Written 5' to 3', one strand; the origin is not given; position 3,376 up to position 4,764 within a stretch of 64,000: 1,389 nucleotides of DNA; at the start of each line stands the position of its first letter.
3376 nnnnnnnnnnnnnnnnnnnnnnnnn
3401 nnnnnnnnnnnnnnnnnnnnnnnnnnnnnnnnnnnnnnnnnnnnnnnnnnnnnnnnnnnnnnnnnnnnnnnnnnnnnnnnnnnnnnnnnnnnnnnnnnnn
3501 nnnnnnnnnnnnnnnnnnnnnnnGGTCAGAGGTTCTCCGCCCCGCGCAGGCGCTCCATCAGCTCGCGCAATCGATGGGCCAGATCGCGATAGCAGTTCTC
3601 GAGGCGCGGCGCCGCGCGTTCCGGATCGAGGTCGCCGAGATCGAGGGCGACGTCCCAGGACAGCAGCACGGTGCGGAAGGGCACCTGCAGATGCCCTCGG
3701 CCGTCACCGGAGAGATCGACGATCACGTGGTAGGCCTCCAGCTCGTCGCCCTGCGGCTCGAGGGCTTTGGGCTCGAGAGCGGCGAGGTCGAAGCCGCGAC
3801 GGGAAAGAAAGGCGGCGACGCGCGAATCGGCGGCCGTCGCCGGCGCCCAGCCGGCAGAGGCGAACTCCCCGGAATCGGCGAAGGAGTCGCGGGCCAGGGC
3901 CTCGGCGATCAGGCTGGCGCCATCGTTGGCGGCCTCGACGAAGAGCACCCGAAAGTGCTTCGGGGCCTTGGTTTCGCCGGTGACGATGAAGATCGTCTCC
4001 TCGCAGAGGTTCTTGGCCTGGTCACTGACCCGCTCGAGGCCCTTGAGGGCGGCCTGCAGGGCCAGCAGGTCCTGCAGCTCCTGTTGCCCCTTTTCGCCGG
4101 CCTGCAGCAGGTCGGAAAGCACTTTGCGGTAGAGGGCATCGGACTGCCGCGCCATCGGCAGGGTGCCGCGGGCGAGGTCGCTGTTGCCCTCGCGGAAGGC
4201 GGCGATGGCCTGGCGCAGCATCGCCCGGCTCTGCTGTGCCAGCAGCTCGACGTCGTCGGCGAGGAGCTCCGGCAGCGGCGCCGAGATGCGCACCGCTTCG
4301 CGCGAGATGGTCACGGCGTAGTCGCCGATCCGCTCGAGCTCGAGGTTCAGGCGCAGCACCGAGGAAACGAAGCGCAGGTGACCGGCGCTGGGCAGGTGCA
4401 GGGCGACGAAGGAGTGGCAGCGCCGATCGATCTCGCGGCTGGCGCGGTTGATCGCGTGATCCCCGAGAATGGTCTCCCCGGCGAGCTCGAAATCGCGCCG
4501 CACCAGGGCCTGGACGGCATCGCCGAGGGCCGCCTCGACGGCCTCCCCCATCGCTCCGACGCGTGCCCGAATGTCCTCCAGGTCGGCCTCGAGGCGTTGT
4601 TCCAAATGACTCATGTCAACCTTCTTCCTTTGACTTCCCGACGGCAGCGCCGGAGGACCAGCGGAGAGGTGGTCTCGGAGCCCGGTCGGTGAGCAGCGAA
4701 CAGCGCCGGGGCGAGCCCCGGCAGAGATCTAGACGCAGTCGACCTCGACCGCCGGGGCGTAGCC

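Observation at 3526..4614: PhoU fused to a catalytically dead LMW-PTP/ArsC-like domain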

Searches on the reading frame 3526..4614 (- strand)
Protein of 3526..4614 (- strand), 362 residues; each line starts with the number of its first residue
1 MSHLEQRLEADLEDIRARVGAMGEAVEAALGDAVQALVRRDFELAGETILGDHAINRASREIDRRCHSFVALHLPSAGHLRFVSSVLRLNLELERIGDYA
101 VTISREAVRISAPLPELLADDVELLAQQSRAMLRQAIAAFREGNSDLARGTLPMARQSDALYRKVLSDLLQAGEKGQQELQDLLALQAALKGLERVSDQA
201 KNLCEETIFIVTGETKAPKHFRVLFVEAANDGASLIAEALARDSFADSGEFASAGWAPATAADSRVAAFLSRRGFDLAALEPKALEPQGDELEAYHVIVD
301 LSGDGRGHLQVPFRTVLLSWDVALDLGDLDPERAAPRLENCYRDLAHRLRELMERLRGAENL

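Call 3: search_protein_families(library=pfam, proteins=[window:3526-4614:-], max_evalue=10)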
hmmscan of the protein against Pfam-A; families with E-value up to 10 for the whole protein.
window:3526-4614:- (362 aa): 5 families
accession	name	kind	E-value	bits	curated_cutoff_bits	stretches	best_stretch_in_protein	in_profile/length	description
PF01895.24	PhoU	-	8.3e-31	106.7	23.5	2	22-106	4-88/89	PhoU domain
PF01451.26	LMWPc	-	2.8e-05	24.8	23.2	1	223-353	1-144/144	Low molecular weight phosphotyrosine protein phosphatase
PF20410.3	X-Tfes_XVIPCD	-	0.0089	17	24.9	1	158-224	7-81/101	X-Tfes, XVIPCD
PF01442.23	Apolipoprotein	-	0.21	11.7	90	1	3-38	37-72/190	Apolipoprotein A1/A4/E domain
PF08590.15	DUF1771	-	10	7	28.7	1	122-162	8-48/64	Domain of unknown function (DUF1771)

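Call 4: search_protein_families(library=ncbifam, proteins=[window:3526-4614:-], max_evalue=10)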
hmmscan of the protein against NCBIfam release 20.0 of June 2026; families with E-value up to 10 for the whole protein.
window:3526-4614:- (362 aa): 5 families
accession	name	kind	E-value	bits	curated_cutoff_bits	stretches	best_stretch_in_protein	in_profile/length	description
TIGR02135.1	phoU_full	equivalog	1.1e-43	149.4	130.25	1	6-214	1-210/212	phosphate signaling complex protein PhoU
NF008332.0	PRK11115.1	equivalog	2.6e-30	105.7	342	1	3-214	9-220/239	phosphate signaling complex protein PhoU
NF005462.0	PRK07058.1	equivalog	0.033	13.2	486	1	152-206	235-289/396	acetate/propionate family kinase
NF041360.1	GntF_guanitoxin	equivalog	0.1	11.6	60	1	126-173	138-182/273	guanitoxin biosynthesis pre-guanitoxin forming N-methyltransferase GntF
TIGR00264.2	TIGR00264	equivalog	0.13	12.7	80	1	116-149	73-106/112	nascent polypeptide-associated complex protein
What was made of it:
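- Checked: Pfam finds two PhoU repeats, E 8e-31 (calls 3, 4).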

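Call 5: find_homologous_proteins(query=window:3526-4614:-, max_evalue=0.001)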
Query window:3526-4614:- (362 aa): 1362 proteins with E <= 0.001 among 8000 candidates; the best 120 are listed.
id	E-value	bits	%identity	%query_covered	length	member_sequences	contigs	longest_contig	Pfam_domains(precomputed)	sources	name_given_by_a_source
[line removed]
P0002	4.7e-115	402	54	99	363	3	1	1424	PF01895.25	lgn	-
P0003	1.6e-113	397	53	99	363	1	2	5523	PF01895.25,PF01451.28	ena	-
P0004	2.2e-113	397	55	99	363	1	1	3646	PF01895.25,PF01451.28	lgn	-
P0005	4.5e-113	396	54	99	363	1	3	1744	PF01895.25,PF01451.28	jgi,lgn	-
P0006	5.5e-113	396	55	99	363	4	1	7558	PF01895.25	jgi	jgi:phosphate transport system protein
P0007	5.2e-111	389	55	100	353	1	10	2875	PF01895.25,PF01451.28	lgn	-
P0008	2.7e-110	387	54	99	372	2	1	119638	PF01895.25,PF01451.28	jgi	jgi:phosphate transport system protein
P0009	5.9e-110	386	55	99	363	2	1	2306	PF01895.25,PF01451.28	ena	-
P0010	6.8e-110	385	53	99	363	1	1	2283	PF01895.25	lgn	-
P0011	1.3e-109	385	54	99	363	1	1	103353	PF01895.25,PF01451.28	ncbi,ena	-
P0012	2.1e-109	384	52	99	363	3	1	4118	PF01895.25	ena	-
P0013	4.2e-109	383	55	99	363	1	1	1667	PF01895.25,PF01451.28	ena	-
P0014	5.2e-109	383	53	99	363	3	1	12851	PF01895.25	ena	-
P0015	5.5e-109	382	55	99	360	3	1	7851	PF01895.25,PF01451.28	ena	-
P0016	6.7e-109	382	54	99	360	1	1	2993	PF01895.25,PF01451.28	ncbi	-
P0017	1.3e-108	381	52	99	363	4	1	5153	PF01895.25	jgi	-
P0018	1.4e-108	381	55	99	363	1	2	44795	PF01895.25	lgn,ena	-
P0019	1.8e-108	381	55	99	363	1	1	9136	PF01895.25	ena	-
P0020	2.0e-108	381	52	99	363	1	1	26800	PF01895.25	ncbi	-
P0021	2.2e-108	380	54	99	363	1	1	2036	PF01895.25,PF01451.28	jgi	jgi:phosphate transport system protein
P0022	3.8e-108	380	53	99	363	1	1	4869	PF01895.25,PF01451.28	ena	-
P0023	6.4e-108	379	53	99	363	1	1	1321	PF01895.25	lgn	-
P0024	9.6e-108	378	54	99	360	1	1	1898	PF01895.25,PF01451.28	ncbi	-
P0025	1.6e-107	378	54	99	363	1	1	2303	PF01895.25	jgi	jgi:phosphate transport system protein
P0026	1.9e-107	377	55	99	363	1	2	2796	PF01895.25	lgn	-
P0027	2.5e-107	377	55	99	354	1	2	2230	PF01895.25,PF01451.28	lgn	-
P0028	2.5e-107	377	52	99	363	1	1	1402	PF01895.25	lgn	-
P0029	6.7e-107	376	54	99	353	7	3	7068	PF01895.25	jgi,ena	jgi:phosphate transport system protein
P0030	9.3e-107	375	53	99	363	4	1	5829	PF01895.25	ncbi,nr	ncbi:MAG: phosphate signaling complex protein PhoU [Nitrospirae bacterium]|nr:phosphate signaling co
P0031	1.3e-106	375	52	99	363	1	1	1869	PF01895.25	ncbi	-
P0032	1.5e-106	374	53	100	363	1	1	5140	PF01895.25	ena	-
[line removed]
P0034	2.1e-106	374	53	99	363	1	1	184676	PF01895.25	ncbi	-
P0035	2.6e-106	374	51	99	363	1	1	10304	PF01895.25,PF01451.28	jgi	-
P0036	3.2e-106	373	53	99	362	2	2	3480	PF01895.25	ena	-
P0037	4.4e-106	373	52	99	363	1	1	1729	PF01895.25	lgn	-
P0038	5.4e-106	373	54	99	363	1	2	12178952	PF01895.25,PF01451.28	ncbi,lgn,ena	-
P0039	9.7e-106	372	54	99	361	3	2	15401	PF01895.25,PF01451.28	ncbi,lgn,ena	-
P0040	1.0e-105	372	52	99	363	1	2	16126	PF01895.25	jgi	jgi:phosphate transport system protein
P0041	1.1e-105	372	52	99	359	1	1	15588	PF01895.25,PF01451.28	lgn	-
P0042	1.2e-105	372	51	99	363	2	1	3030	PF01895.25,PF01451.28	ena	-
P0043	1.3e-105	371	53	99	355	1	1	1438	PF01895.25,PF01451.28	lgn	-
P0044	1.3e-105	371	53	99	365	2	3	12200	PF01895.25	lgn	-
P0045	1.8e-105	371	51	99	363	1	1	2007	PF01895.25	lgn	-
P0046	2.1e-105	371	52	99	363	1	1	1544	PF01895.25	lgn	-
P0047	3.1e-105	370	51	99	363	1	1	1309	PF01895.25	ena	-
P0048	3.1e-105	370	54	99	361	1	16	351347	PF01895.25,PF01451.28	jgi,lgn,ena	jgi:phosphate transport system protein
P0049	3.4e-105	370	52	99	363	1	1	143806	PF01895.25,PF01451.28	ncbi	-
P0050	4.2e-105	370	52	99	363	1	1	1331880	PF01895.25,PF01451.28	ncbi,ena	-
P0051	5.8e-105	369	52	99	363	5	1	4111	PF01895.25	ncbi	-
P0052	6.4e-105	369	52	99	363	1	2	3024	PF01895.25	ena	-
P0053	7.0e-105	369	51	99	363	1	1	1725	PF01895.25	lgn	-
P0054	8.4e-105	369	53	99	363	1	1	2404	PF01895.25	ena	-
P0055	9.3e-105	369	52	99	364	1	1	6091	PF01895.25,PF01451.28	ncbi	-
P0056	1.3e-104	368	53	99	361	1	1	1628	PF01895.25,PF01451.28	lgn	-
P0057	1.3e-104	368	50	99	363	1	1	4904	PF01895.25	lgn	-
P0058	1.4e-104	368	53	99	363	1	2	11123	PF01895.25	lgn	-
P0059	1.5e-104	368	53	99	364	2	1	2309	PF01895.25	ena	-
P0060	1.5e-104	368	53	99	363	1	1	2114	PF01895.25,PF01451.28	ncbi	-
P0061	2.4e-104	367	52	99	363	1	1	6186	PF01895.25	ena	-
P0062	4.9e-104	366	51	99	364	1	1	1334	PF01895.25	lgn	-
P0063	5.4e-104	366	52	99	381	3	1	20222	PF01895.25,PF01451.28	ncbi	-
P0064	6.0e-104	366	50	99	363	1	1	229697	PF01895.25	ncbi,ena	-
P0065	1.1e-103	365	52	99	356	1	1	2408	PF01895.25,PF01451.28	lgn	-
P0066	1.9e-103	364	51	99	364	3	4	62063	PF01895.25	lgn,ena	-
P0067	2.3e-103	364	53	99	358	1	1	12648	PF01895.25,PF01451.28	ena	-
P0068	2.8e-103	364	51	99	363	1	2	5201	PF01895.25,PF01451.28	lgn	-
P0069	3.2e-103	364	52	99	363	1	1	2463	PF01895.25,PF01451.28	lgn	-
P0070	3.6e-103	363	50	99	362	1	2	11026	PF01895.25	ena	-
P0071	3.8e-103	363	50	99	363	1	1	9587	PF01895.25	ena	-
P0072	4.4e-103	363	50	99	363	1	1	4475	PF01895.25,PF01451.28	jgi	jgi:phosphate transport system protein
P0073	4.8e-103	363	53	99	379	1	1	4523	PF01895.25,PF01451.28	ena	-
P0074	5.4e-103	363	53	99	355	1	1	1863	PF01895.25,PF01451.28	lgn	-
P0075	5.7e-103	363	52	99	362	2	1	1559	PF01895.25,PF01451.28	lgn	-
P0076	6.0e-103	363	51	99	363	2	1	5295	PF01895.25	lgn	-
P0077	6.7e-103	362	52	99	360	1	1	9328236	PF01895.25,PF01451.28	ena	-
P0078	7.4e-103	362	51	99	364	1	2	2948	PF01895.25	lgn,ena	-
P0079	7.5e-103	362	52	99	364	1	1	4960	PF01895.25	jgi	-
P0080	8.0e-103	362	51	99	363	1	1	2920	PF01895.25,PF01451.28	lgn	-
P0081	8.1e-103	362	50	99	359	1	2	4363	PF01895.25,PF01451.28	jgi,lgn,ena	-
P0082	8.1e-103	362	51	100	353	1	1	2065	PF01895.25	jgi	jgi:phosphate transport system protein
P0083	9.3e-103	362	51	99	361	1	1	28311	PF01895.25,PF01451.28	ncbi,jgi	ncbi:MAG: phosphate signaling complex protein PhoU [Planctomycetota bacterium]|jgi:phosphate transpo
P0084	1.3e-102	362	51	99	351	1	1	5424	PF01895.25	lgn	-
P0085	1.4e-102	361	50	99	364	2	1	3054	PF01895.25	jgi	jgi:phosphate transport system protein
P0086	2.0e-102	361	48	99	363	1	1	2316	PF01895.25,PF01451.28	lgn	-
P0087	2.4e-102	361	51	99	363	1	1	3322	PF01895.25,PF01451.28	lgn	-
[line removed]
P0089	2.8e-102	360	52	99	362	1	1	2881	PF01895.25,PF01451.28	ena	-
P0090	3.6e-102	360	51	99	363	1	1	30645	PF01895.25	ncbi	ncbi:MAG: phosphate signaling complex protein PhoU [Planctomycetota bacterium]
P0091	3.6e-102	360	50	99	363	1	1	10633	PF01895.25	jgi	jgi:phosphate transport system protein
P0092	3.6e-102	360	50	99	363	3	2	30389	PF01895.25,PF01451.28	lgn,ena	-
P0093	5.6e-102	359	50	99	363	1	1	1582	PF01895.25,PF01451.28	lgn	-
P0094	5.8e-102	359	49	99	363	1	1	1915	PF01895.25,PF01451.28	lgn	-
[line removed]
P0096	7.4e-102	359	51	99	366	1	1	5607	PF01895.25,PF01451.28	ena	-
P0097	9.0e-102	359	53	100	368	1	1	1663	PF01895.25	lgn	-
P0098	9.4e-102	359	51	99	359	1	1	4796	PF01895.25,PF01451.28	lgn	-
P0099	9.6e-102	359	49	99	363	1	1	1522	PF01895.25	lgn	-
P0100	1.2e-101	358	52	99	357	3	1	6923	PF01895.25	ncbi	-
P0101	1.4e-101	358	50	99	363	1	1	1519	PF01895.25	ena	-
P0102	1.6e-101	358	51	99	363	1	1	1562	PF01895.25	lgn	-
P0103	1.7e-101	358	49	99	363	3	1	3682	PF01895.25,PF01451.28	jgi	jgi:phosphate transport system protein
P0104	3.5e-101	357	51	99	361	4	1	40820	PF01895.25,PF01451.28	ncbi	-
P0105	3.6e-101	357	48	99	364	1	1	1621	PF01895.25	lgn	-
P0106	5.2e-101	356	50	99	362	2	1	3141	PF01895.25,PF01451.28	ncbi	-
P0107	1.3e-100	355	51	99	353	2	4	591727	PF01895.25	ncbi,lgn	-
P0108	1.5e-100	355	50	99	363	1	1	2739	PF01895.25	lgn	-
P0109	1.7e-100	355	51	99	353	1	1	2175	PF01895.25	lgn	-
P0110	1.7e-100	355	50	99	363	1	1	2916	PF01895.25,PF01451.28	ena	-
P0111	2.8e-100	354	50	99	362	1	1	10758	PF01895.25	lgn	-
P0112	3.8e-100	353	50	99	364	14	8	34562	PF01895.25,PF01451.28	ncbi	ncbi:MAG: phosphate signaling complex protein PhoU [Thermoanaerobaculia bacterium]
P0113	3.9e-100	353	52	99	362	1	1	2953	PF01895.25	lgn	-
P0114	4.4e-100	353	53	99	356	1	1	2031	PF01895.25,PF01451.28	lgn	-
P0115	6.6e-100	353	50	99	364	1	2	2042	PF01895.25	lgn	-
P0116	7.3e-100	352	48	99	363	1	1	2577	PF01895.25,PF01451.28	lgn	-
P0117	1.0e-99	352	52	99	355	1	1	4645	PF01895.25,PF01451.28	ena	-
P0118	1.5e-99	352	50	99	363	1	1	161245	PF01895.25,PF01451.28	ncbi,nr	ncbi:MAG: hypothetical protein GY716_00745 [bacterium]|nr:hypothetical protein [bacterium]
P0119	1.5e-99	352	50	99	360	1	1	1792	PF01895.25,PF01451.28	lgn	-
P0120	1.7e-99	351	50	99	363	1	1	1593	PF01895.25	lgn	-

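Call 18: predict_structure(alignment_id=A1)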
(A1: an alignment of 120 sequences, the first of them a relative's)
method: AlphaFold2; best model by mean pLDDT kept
length: 362 residues; sequences in the alignment: 120
mean_pLDDT: 93.0   pTM: 0.81
mean pLDDT of the five models: 93.0, 93.0, 92.8, 91.9, 91.8
residues with pLDDT >= 90: 298; 70-90: 56; 50-70: 8; < 50: 0
segments of 3 or more residues with pLDDT < 50: none
pLDDT, mean of each block of 10 residues (from residue 1): 86 97 98 98 98 97 97 91 96 98 97 93 97 98 97 93 93 91 96 96 96 87 95 96 92 94 95 90 81 91 79 90 86 94 97 88 59
secondary structure, 60 per line:
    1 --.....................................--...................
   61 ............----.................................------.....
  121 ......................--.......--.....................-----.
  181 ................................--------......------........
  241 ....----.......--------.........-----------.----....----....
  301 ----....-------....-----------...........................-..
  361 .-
elements in order: H3-39 H42-72 H77-109 H116-142 H145-151 H154-174 H180-212 E221-226 H233-244 E249-255 H264-272 H289-292 E297-300 H305-308 E316-319 H331-357

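Call 21: fold_search(model_id=the predicted structure, library=pdb)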
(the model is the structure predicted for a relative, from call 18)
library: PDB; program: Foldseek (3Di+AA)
matches with E <= 10: 571; with E <= 0.001: 33
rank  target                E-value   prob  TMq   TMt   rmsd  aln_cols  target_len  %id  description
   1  4q25_A                1.2e-09  1.00  0.54  0.91   1.9       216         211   31  Crystal structure of PhoU from Pseudomonas aeruginosa (released 2015-02-18)
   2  1t72_B                1.2e-08  1.00  0.52  0.88   2.7       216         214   27  Crystal structure of phosphate transport system protein phoU from Aquifex aeolicus (released 2004-12-07)
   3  1t8b_A                1.2e-08  1.00  0.52  0.88   2.8       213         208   26  Crystal structure of refolded PHOU-like protein (gi 2983430) from Aquifex aeolicus (released 2004-12-07)
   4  4q25_B                1.6e-08  1.00  0.53  0.91   1.7       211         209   32  Crystal structure of PhoU from Pseudomonas aeruginosa (released 2015-02-18)
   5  2i0m                  1.8e-08  1.00  0.54  0.92   1.8       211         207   26  Crystal structure of the phosphate transport system regulatory protein PhoU from Streptococcus pneumoniae (released 2006-09-19)
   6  1t72_G                2.3e-08  1.00  0.52  0.88   2.8       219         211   26  Crystal structure of phosphate transport system protein phoU from Aquifex aeolicus (released 2004-12-07)
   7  1t72_A                3.8e-08  1.00  0.56  0.93   1.8       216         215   26  Crystal structure of phosphate transport system protein phoU from Aquifex aeolicus (released 2004-12-07)
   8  1xwm                  5.9e-08  1.00  0.53  0.89   1.9       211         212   25  The crystal structure of PhoU (phosphate uptake regulator), Structural genomics (released 2004-12-14)
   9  1t72_E                5.9e-08  1.00  0.53  0.88   2.7       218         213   26  Crystal structure of phosphate transport system protein phoU from Aquifex aeolicus (released 2004-12-07)
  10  1sum                  5.3e-07  1.00  0.55  0.87   1.6       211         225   25  Crystal structure of a hypothetical protein at 2.0 A resolution (released 2004-08-24)
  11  3t38_A                2.4e-06  1.00  0.32  0.55  14.1       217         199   21  Corynebacterium glutamicum thioredoxin-dependent arsenate reductase Cg_ArsC1' (released 2011-11-23)
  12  1lk0_A                1.5e-05  1.00  0.31  0.80   2.4       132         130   14  Disulfide intermediate of C89L Arsenate reductase from pI258 (released 2002-08-07)
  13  3rh0_B                1.7e-05  1.00  0.31  0.78   2.9       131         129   27  Corynebacterium glutamicum mycothiol/mycoredoxin1-dependent arsenate reductase Cg_ArsC2 (released 2011-11-30)
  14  2cd7                  2.1e-05  1.00  0.31  0.80   2.4       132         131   14  Staphylococcus aureus pI258 arsenate reductase (ArsC) H62Q mutant (released 2006-06-28)
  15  1jf8                  3.7e-05  1.00  0.31  0.80   2.3       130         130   14  X-ray structure of reduced C10S, C15A arsenate reductase from pI258 (released 2001-10-03)
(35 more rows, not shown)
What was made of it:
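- On PhoU (TIGR02135 / PF01895): 149.4 bits against a cutoff of 130.25; two Pfam PhoU stretches; TM 0.91 to 4q25 (calls 3, 4, 21)
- On LMWP-type arsenate reductase (ArsC, Trx-coupled): Pfam LMWPc matched over the full model; Foldseek TM 0.75-0.82 to ArsC structures (calls 3, 21)
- Checked: The AF2 model (pLDDT 93, pTM 0.81; call 18) superposes on PhoU structures (TM 0.87-0.93) and on ArsC structures (TM 0.75-0.82, rmsd 2.3-3.2 A) (call 21).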

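Call 26: find_encoding_contigs(protein=P0001, flank=10000, max_places=2)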
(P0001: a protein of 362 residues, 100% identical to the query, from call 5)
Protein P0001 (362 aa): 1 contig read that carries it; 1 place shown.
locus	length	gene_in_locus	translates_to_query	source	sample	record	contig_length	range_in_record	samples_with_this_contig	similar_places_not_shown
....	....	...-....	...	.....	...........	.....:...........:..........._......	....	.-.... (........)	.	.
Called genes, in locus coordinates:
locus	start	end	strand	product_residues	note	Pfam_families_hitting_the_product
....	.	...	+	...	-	?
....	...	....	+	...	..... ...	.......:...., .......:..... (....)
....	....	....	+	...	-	?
